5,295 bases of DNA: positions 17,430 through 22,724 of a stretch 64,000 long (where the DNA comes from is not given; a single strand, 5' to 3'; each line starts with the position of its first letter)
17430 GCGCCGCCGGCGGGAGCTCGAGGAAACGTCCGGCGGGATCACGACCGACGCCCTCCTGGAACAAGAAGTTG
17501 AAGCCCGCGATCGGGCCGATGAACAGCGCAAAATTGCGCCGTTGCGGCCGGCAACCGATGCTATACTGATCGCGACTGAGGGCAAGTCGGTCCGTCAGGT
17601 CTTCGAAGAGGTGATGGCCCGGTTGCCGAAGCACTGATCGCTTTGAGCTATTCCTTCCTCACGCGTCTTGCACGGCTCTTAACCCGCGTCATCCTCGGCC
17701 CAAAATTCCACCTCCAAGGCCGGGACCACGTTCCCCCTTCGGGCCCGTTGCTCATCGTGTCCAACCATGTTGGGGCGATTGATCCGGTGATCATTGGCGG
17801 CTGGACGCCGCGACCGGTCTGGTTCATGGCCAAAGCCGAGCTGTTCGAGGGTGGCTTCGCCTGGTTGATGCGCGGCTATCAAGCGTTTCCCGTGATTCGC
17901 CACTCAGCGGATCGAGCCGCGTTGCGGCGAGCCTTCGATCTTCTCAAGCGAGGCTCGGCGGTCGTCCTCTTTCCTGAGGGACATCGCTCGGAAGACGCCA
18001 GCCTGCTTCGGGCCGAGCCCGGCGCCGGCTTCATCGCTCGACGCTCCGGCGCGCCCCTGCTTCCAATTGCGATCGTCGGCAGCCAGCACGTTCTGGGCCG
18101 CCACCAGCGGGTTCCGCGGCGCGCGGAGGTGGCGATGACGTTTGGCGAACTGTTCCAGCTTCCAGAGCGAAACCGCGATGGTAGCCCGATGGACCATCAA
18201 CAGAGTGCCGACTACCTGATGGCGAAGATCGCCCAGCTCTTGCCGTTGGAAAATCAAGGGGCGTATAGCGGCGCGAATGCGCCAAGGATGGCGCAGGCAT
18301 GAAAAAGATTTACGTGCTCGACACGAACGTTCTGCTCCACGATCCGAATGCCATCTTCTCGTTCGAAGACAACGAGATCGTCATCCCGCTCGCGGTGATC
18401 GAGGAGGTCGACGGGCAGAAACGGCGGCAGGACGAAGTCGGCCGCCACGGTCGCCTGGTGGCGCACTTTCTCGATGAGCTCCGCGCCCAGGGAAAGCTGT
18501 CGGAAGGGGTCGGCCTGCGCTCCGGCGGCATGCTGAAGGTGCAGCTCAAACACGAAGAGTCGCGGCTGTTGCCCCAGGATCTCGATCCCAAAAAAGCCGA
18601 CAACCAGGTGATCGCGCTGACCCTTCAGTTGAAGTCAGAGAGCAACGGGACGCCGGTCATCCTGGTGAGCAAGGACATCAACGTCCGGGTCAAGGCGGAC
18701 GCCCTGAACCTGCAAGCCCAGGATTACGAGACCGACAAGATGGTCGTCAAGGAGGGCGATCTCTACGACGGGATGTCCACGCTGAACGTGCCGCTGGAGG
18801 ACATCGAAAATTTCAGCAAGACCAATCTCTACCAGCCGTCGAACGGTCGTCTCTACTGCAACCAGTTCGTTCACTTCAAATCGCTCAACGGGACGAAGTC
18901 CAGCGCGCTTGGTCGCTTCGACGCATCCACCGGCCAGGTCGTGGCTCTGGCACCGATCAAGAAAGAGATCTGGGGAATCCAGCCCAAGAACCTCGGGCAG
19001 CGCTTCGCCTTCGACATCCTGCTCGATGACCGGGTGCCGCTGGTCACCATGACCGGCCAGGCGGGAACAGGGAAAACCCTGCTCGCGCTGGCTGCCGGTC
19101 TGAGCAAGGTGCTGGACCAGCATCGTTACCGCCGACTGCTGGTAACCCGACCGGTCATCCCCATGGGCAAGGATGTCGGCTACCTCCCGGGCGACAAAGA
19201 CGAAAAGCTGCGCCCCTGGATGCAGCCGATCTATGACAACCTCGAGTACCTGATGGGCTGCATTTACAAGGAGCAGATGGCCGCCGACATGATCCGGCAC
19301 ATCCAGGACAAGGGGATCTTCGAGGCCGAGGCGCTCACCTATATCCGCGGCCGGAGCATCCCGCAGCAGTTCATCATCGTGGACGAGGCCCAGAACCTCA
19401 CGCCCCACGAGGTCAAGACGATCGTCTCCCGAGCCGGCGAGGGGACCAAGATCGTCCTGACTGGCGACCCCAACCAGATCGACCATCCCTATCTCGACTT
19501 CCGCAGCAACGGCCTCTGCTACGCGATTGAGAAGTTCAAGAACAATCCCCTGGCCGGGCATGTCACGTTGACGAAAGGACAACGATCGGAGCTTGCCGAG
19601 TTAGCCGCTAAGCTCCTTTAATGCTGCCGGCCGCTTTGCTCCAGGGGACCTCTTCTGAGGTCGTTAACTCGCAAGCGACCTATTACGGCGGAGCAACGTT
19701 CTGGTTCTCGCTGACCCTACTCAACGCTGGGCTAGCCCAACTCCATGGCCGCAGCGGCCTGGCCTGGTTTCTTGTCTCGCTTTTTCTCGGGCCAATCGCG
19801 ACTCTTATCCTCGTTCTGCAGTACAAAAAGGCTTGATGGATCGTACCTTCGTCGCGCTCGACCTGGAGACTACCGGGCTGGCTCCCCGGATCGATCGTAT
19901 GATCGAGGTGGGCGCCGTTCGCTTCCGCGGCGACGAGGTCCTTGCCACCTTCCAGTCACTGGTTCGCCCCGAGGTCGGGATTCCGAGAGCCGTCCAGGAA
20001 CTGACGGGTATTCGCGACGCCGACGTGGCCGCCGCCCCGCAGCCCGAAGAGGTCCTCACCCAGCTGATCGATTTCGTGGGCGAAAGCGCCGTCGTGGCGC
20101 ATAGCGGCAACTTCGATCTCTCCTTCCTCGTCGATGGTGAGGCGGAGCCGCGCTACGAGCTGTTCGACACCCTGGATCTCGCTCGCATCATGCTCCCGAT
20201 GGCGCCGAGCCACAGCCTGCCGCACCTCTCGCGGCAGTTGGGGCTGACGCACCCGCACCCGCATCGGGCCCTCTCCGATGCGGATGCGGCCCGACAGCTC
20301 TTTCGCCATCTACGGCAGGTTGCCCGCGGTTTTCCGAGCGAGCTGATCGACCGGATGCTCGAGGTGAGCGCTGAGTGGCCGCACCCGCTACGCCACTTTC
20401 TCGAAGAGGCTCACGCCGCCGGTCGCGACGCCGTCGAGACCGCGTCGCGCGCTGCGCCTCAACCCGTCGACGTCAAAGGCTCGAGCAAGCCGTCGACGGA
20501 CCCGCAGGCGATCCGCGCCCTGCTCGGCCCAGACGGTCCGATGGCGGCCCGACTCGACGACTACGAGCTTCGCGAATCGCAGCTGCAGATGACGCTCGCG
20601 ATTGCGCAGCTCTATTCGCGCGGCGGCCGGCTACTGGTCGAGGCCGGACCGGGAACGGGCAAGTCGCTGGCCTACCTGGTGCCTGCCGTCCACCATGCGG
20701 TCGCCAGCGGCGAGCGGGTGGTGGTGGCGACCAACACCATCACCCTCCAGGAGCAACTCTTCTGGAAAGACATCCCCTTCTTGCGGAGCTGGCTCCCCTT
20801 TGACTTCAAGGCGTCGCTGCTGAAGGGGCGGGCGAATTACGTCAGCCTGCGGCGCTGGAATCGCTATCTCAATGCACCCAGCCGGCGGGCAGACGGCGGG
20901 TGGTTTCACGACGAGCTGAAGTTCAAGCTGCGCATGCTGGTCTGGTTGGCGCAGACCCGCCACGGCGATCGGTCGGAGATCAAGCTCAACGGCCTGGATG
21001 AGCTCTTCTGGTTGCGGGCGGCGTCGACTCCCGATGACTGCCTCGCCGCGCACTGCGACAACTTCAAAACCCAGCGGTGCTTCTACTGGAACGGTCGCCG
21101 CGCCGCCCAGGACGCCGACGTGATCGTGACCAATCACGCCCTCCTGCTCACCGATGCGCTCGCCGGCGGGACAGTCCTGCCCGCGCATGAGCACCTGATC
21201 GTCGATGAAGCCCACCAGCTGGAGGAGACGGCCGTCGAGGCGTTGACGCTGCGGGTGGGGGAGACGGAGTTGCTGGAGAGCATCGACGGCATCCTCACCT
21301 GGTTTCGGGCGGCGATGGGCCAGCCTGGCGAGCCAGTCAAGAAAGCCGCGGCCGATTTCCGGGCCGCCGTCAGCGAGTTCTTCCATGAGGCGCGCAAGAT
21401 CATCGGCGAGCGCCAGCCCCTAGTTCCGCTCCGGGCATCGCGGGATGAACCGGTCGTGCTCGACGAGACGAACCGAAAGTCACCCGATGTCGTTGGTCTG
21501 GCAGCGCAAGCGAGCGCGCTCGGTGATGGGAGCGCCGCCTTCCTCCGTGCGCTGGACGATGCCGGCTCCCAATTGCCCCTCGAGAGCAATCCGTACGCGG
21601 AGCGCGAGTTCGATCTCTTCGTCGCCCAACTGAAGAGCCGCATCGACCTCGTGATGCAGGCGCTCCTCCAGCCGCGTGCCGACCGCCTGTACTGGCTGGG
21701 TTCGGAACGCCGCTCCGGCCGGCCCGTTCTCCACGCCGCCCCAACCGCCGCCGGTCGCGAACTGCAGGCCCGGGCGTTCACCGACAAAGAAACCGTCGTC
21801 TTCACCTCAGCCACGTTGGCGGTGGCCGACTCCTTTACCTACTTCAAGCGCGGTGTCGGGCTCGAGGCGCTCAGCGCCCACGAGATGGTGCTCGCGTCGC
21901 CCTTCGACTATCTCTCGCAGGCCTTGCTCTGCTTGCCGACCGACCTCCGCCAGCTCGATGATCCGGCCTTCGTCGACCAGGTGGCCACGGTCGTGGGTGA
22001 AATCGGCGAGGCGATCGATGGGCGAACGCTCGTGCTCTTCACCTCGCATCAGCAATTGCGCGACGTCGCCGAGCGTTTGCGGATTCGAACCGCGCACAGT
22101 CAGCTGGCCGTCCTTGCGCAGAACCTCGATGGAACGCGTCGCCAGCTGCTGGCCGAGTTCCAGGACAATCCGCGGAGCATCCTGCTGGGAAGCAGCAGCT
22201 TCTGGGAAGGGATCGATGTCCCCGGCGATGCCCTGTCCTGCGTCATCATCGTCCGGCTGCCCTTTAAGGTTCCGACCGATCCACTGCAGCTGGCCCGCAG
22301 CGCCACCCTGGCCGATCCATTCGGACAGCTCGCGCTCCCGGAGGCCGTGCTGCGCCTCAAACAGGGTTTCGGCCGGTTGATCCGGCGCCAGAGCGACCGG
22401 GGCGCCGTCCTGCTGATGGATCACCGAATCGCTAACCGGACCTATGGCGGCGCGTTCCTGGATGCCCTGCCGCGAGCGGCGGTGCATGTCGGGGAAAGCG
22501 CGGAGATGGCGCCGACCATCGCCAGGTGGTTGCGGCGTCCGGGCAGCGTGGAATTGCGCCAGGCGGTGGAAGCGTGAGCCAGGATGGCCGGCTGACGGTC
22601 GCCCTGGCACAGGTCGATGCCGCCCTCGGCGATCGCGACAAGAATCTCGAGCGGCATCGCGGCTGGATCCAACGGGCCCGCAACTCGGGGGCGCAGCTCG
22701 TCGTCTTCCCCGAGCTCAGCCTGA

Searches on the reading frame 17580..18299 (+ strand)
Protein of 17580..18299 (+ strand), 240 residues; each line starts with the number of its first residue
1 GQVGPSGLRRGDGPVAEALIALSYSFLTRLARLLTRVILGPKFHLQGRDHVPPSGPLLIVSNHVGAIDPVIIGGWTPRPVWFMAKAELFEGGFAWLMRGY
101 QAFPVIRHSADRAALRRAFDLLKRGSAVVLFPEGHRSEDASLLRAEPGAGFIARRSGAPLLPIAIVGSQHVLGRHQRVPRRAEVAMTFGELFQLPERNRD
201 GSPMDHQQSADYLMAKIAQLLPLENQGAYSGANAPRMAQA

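Call 42: search_protein_families(library=pfam, proteins=[window:17580-18299:+], max_evalue=0.00001)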
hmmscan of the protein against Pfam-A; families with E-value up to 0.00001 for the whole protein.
window:17580-18299:+ (240 aa): 1 family
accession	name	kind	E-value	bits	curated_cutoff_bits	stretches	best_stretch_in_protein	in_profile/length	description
PF01553.26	Acyltransferase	-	9.6e-26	90.6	23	1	43-165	2-131/132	Acyltransferase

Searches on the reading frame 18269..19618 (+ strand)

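Call 47: search_protein_families(library=ncbifam, proteins=[window:18269-19618:+], max_evalue=1e-25)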
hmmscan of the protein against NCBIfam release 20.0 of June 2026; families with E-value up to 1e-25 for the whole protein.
window:18269-19618:+ (450 aa): 2 families
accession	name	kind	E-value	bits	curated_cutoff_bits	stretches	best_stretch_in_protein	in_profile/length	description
NF053827.1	RNA5-3helPhoH2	equivalog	6.3e-97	325.3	680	1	13-450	2-423/427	RNA 5'-3' helicase PhoH2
NF007827.1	PRK10536.1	equivalog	3.8e-29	101.8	380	1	225-442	37-245/253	phosphate starvation-inducible protein PhoH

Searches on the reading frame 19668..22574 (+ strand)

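Call 42: search_protein_families(library=pfam, proteins=[window:19668-22574:+], max_evalue=0.00001)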
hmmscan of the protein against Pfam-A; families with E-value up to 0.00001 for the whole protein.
window:19668-22574:+ (969 aa): 4 families
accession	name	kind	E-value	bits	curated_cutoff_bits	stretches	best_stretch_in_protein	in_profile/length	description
PF13307.12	Helicase_C_2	-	2.1e-42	145.5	25.3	1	779-936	4-169/170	Helicase C-terminal domain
PF00929.31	RNase_T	-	6.8e-28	98.7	24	1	62-212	1-164/164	Exonuclease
PF00270.35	DEAD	-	2.8e-08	34.1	26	0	311-365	7-62/167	DEAD/DEAH box helicase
PF06733.21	DEAD_2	-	1.8e-06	28.2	21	1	467-534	102-171/172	DEAD_2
